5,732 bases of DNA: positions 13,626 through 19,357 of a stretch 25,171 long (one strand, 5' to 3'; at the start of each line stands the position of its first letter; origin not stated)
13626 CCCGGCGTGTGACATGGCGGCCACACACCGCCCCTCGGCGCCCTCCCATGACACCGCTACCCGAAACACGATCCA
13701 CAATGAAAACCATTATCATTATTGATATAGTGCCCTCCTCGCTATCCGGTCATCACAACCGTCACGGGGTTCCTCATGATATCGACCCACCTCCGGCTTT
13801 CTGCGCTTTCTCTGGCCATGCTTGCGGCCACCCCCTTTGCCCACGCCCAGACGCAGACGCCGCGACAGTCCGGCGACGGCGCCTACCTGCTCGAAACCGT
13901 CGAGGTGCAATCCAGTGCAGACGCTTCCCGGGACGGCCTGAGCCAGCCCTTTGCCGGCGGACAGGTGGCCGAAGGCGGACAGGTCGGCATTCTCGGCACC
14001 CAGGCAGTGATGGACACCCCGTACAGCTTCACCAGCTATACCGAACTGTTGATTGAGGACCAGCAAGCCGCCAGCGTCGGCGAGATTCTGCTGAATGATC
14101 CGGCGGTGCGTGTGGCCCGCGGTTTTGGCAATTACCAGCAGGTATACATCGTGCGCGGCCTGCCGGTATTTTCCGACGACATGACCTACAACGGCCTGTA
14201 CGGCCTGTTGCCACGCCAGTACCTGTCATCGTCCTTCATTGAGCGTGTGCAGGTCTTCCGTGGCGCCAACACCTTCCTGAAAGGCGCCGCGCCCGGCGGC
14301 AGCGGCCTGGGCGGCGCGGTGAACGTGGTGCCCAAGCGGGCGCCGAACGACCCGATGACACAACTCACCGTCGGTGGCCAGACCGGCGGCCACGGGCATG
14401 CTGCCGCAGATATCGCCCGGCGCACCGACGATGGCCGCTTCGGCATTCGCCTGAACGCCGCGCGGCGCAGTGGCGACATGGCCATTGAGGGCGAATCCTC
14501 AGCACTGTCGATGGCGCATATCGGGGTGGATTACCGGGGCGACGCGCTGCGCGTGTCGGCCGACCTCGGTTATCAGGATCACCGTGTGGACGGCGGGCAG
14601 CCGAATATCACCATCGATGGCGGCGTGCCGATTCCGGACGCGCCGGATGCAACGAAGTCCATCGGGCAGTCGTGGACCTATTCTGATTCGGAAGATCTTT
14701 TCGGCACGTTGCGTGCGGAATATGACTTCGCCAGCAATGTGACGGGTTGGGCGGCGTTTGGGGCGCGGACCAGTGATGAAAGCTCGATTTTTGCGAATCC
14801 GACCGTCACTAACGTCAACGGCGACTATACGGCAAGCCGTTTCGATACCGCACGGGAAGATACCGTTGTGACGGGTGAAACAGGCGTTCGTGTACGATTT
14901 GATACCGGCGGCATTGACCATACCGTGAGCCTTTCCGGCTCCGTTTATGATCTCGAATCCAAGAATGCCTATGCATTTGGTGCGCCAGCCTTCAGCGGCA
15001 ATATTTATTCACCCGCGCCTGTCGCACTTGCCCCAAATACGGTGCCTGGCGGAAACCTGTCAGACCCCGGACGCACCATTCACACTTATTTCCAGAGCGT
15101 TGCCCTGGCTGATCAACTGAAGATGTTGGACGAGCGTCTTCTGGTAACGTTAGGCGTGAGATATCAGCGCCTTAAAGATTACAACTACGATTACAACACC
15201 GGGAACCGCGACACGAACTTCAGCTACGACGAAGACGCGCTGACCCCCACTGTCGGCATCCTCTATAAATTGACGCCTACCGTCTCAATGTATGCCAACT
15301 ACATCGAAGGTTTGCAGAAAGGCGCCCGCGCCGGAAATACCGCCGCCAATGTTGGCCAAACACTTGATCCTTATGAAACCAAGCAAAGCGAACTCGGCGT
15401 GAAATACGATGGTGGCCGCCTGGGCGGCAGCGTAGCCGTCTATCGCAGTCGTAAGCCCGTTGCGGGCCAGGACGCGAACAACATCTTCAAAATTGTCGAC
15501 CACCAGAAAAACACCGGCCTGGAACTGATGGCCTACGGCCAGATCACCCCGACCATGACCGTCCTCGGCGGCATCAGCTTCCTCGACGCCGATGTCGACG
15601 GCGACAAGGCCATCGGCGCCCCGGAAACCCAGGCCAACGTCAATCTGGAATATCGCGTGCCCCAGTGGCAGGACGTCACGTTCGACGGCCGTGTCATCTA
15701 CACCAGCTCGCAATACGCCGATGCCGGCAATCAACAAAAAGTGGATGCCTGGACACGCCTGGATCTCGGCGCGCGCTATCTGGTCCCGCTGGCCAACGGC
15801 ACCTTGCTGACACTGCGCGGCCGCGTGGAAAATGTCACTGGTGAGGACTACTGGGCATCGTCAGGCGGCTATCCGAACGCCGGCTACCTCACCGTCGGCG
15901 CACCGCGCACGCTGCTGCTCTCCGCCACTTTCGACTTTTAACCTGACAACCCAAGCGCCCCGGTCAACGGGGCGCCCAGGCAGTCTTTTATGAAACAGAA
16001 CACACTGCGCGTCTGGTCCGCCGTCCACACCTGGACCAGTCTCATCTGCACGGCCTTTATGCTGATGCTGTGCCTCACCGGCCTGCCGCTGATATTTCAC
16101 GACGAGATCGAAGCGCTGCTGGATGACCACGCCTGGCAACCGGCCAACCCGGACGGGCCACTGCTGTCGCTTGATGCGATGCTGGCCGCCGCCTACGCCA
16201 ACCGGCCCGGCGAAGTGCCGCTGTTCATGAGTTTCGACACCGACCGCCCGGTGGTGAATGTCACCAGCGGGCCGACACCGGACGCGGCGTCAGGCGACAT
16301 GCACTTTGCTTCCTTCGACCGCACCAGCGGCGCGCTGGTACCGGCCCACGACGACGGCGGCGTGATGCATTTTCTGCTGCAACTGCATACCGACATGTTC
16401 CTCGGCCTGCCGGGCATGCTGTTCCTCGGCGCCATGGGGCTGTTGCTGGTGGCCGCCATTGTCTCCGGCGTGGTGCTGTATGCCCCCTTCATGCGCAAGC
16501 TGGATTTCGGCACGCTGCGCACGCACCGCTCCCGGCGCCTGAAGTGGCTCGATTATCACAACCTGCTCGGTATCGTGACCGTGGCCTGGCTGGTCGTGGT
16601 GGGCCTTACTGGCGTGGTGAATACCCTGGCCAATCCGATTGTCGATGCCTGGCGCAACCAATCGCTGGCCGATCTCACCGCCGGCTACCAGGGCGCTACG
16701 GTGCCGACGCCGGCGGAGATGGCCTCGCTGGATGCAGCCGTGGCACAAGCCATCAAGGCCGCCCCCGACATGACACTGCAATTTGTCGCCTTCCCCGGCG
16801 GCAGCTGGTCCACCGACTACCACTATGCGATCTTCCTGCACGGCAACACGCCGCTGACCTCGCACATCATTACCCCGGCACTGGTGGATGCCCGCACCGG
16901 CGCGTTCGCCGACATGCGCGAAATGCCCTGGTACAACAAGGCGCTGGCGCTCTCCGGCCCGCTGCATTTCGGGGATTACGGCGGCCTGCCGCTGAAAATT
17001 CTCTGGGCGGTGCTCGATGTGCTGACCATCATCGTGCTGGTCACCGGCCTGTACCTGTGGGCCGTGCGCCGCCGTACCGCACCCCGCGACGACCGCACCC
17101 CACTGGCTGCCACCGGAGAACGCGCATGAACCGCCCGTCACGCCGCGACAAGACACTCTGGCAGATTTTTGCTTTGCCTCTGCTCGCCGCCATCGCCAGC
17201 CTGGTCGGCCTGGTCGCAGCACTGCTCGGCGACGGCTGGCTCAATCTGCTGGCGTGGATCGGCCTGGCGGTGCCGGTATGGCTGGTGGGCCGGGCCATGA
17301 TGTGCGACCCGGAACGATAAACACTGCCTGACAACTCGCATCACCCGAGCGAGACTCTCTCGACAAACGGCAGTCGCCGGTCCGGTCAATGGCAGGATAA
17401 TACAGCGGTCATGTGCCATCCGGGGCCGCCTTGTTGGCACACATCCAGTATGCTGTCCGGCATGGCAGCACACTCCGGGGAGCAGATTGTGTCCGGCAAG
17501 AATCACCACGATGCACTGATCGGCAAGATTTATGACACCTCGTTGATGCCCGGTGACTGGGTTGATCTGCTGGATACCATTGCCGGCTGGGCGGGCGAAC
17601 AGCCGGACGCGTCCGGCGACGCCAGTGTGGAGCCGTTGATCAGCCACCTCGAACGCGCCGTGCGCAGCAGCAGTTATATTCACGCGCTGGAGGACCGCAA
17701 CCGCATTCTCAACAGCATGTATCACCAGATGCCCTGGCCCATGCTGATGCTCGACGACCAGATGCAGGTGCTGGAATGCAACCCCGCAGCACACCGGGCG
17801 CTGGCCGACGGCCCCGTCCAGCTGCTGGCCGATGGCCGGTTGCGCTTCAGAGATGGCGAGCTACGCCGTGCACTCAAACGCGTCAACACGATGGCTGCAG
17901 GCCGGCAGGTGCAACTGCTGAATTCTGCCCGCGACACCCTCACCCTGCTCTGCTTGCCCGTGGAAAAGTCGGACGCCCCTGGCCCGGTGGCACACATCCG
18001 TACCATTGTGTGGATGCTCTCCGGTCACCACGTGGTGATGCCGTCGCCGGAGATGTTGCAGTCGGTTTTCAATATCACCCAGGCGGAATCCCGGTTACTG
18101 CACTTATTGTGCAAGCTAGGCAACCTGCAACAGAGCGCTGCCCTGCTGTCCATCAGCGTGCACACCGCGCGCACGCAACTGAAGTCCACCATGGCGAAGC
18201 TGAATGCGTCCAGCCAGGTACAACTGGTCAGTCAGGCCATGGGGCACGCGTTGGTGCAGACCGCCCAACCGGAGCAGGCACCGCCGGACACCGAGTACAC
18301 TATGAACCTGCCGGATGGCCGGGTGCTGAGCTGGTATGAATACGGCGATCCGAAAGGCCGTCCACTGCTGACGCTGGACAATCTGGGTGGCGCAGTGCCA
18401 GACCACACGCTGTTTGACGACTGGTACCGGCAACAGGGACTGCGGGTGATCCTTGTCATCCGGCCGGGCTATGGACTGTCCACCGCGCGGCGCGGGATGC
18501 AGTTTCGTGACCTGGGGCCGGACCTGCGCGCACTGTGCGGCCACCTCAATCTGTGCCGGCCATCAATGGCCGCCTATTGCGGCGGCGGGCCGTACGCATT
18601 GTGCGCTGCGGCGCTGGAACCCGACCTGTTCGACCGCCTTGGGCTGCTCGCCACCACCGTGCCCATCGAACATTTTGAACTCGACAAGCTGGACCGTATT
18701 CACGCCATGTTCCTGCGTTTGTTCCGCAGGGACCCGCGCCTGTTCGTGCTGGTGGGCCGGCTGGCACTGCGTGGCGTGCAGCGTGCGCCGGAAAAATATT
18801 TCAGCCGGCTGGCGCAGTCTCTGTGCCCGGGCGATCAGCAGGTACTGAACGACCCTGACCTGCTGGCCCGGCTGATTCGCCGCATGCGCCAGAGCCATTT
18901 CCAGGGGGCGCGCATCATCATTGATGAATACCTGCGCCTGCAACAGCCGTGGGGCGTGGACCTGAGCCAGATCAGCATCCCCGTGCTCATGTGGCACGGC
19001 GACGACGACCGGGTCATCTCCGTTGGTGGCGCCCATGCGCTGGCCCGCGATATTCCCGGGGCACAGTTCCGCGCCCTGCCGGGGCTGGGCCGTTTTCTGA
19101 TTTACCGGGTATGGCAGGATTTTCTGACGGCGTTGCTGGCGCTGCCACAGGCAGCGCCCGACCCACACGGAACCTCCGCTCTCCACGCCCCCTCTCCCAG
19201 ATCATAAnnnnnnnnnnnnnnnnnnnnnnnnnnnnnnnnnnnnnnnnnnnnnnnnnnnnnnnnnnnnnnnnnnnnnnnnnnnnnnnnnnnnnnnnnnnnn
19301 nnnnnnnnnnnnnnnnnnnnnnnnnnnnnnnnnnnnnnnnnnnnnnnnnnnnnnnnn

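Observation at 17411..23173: Three-gene block: LuxR-HTH/pseudo-hydrolase regulator, orphan beta-barrel OMP, and giant acidic Gly-tethered surface lipoprotein with long repeat-containing leader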

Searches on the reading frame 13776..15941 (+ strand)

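Call 122: search_protein_families(library=pfam, proteins=[window:13776-15941:+], max_evalue=0.001)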
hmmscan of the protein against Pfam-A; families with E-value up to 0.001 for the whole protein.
window:13776-15941:+ (721 aa): 3 families
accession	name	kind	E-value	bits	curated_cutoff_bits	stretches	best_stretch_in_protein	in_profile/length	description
PF00593.30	TonB_dep_Rec_b-barrel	-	9.1e-41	141.5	27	1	259-687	7-436/436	TonB dependent receptor-like, beta-barrel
PF07715.20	Plug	-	1.9e-14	54.5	23.9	1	78-175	2-106/107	TonB-dependent Receptor Plug Domain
PF14905.12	OMP_b-brl_3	-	1.5e-05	24.7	27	0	574-694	264-380/408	Outer membrane protein beta-barrel family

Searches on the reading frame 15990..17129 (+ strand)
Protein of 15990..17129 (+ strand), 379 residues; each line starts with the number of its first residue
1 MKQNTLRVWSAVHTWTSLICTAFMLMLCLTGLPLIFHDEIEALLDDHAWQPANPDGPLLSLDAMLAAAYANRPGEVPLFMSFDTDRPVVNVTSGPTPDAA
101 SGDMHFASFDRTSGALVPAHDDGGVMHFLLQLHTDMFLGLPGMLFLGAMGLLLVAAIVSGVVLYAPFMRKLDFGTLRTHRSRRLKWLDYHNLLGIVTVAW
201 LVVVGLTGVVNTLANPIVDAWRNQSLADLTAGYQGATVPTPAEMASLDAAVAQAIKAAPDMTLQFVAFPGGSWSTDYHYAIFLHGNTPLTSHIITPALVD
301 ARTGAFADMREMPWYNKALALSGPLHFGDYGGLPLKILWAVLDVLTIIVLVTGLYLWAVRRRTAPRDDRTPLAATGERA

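Call 122: search_protein_families(library=pfam, proteins=[window:15990-17129:+], max_evalue=0.001)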
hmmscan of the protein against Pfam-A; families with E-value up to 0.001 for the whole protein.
window:15990-17129:+ (379 aa): 3 families
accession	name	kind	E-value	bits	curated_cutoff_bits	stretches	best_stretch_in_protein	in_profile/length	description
PF03929.21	PepSY_TM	-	1.8e-61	209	28.8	1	12-360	3-295/295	PepSY-associated TM region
PF06570.16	DUF1129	-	7e-05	23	29.1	1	152-227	117-188/207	Protein of unknown function (DUF1129)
PF16357.10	PepSY_TM_like_2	-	0.00011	22.7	27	0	11-42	5-39/197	Putative PepSY_TM-like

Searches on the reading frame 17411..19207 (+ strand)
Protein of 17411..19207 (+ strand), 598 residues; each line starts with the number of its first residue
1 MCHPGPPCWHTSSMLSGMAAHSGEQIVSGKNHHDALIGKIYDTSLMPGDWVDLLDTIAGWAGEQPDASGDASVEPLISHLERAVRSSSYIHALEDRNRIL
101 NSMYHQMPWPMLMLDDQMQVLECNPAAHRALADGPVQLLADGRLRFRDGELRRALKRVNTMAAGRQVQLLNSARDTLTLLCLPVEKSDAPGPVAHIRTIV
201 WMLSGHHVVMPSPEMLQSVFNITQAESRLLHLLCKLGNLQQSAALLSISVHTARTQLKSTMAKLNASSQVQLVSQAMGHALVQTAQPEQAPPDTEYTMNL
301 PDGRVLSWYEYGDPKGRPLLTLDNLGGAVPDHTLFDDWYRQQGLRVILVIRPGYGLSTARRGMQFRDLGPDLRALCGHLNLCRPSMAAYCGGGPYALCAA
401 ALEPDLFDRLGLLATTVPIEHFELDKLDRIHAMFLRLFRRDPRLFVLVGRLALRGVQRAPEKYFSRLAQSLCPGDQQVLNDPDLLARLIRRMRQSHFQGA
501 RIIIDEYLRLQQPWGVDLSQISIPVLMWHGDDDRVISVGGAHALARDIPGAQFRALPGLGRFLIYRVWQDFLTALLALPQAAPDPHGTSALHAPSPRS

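Call 3: search_protein_families(library=pfam, proteins=[window:17411-19207:+], max_evalue=1)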
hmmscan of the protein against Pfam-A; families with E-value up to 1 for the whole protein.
window:17411-19207:+ (598 aa): 5 families
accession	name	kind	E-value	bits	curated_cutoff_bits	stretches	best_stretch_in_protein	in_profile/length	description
PF00561.26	Abhydrolase_1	-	3.6e-12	46.9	25.8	1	341-563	26-240/245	alpha/beta hydrolase fold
PF12146.15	Hydrolase_4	-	4.8e-05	23.2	27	1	341-552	29-221/239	Serine aminopeptidase, S33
PF00196.25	GerE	-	0.021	14.9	23.5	1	240-274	21-55/57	Bacterial regulatory proteins, luxR family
PF13188.13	PAS_8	-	0.083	13.3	21.8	1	100-131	3-34/65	PAS domain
PF00989.32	PAS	-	0.11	12.9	22.6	1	101-138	4-41/113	PAS fold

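Call 4: search_protein_families(library=ncbifam, proteins=[window:17411-19207:+], max_evalue=1)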
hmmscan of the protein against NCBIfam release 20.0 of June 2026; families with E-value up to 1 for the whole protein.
window:17411-19207:+ (598 aa): 16 families
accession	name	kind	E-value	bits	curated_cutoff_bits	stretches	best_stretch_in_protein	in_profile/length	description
NF051488.1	bifunc_PcaDC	exception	1.2e-07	31.2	390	2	318-419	14-115/375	bifunctional 3-oxoadipate enol-lactonase/4-carboxymuconolactone decarboxylase PcaDC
TIGR02427.1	protocat_pcaD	equivalog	2.3e-07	30.5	255.85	2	308-421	4-118/251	3-oxoadipate enol-lactonase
NF050089.1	i_nPHAscl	equivalog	1.4e-06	27.6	300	2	350-415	51-117/288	intracellular short-chain-length polyhydroxyalkanoate depolymerase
NF052610.1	macro_16_ester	equivalog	6.7e-06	25.7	420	1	508-575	209-276/281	alpha/beta fold macrolide esterase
TIGR03056.1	bchO_mg_che_rel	equivalog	7.2e-06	25.2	172.55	1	513-576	211-273/278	alpha/beta fold hydrolase BchO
NF053683.1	esterase_mleBRB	exception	0.00074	19.2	585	1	515-576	212-273/280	BRB family alpha/beta fold macrolide esterase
NF045632.1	hydroxlase_HsaD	equivalog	0.00094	18.2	400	1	307-562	25-271/290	4,5:9,10-diseco-3-hydroxy-5,9,17-trioxoandrosta-1(10),2-diene-4-oate hydrolase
NF053693.1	esterase_mleCBF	exception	0.0035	16.8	564.5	1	518-575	217-274/279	CBF family alpha/beta fold macrolide esterase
NF011457.0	PRK14875.1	equivalog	0.0051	15.8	307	0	516-548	309-341/372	acetoin dehydrogenase dihydrolipoyllysine-residue acetyltransferase subunit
NF041759.1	mac_hydro_EstT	equivalog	0.02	14.1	450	1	518-573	216-271/278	macrolide hydrolase EstT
NF051487.1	bifunc_PcaCD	exception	0.021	14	430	1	514-558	346-390/413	bifunctional 4-carboxymuconolactone decarboxylase/3-oxoadipate enol-lactonase PcaCD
NF053684.1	esterase_mleBCA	exception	0.023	13.8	570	1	518-574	220-276/281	BCA family alpha/beta fold macrolide esterase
NF052445.1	RespRegMctR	equivalog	0.025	14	300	1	216-281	139-204/205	two-component system response regulator MctR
NF033124.1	estX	equivalog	0.075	12.1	600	1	514-574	214-274/280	macrolide esterase EstX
NF007954.0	PRK10673.1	equivalog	0.11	11.8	399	1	346-432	45-129/255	esterase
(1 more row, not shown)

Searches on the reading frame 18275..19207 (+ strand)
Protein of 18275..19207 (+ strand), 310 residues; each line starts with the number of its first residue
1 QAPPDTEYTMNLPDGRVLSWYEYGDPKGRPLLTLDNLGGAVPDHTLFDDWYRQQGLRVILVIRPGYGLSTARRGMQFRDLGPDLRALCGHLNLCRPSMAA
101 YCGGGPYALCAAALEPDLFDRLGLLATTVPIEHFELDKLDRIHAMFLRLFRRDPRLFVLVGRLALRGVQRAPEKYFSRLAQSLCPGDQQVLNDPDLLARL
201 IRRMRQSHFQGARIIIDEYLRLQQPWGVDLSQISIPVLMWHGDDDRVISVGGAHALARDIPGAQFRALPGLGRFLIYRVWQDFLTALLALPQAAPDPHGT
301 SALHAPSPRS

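Call 104: search_solved_structures(query=window:18275-19207:+, max_evalue=0.001, show_alignments=2)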
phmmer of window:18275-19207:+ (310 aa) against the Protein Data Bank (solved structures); distinct sequences matched with E-value up to 0.001: 4.
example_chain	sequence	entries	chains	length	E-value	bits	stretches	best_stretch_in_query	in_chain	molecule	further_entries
9wlv_AAA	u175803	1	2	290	1.4e-16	63.6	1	9-275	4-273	Pimeloyl-ACP methyl ester carboxylesterase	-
4y7d_A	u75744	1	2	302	3.8e-05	26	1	50-268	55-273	Alpha/beta hydrolase fold protein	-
5a62_A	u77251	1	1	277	0.0002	23.6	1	11-125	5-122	PUTATIVE ALPHA/BETA HYDROLASE FOLD PROTEIN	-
4x00_A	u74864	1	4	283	0.00026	23.3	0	7-105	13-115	Putative hydrolase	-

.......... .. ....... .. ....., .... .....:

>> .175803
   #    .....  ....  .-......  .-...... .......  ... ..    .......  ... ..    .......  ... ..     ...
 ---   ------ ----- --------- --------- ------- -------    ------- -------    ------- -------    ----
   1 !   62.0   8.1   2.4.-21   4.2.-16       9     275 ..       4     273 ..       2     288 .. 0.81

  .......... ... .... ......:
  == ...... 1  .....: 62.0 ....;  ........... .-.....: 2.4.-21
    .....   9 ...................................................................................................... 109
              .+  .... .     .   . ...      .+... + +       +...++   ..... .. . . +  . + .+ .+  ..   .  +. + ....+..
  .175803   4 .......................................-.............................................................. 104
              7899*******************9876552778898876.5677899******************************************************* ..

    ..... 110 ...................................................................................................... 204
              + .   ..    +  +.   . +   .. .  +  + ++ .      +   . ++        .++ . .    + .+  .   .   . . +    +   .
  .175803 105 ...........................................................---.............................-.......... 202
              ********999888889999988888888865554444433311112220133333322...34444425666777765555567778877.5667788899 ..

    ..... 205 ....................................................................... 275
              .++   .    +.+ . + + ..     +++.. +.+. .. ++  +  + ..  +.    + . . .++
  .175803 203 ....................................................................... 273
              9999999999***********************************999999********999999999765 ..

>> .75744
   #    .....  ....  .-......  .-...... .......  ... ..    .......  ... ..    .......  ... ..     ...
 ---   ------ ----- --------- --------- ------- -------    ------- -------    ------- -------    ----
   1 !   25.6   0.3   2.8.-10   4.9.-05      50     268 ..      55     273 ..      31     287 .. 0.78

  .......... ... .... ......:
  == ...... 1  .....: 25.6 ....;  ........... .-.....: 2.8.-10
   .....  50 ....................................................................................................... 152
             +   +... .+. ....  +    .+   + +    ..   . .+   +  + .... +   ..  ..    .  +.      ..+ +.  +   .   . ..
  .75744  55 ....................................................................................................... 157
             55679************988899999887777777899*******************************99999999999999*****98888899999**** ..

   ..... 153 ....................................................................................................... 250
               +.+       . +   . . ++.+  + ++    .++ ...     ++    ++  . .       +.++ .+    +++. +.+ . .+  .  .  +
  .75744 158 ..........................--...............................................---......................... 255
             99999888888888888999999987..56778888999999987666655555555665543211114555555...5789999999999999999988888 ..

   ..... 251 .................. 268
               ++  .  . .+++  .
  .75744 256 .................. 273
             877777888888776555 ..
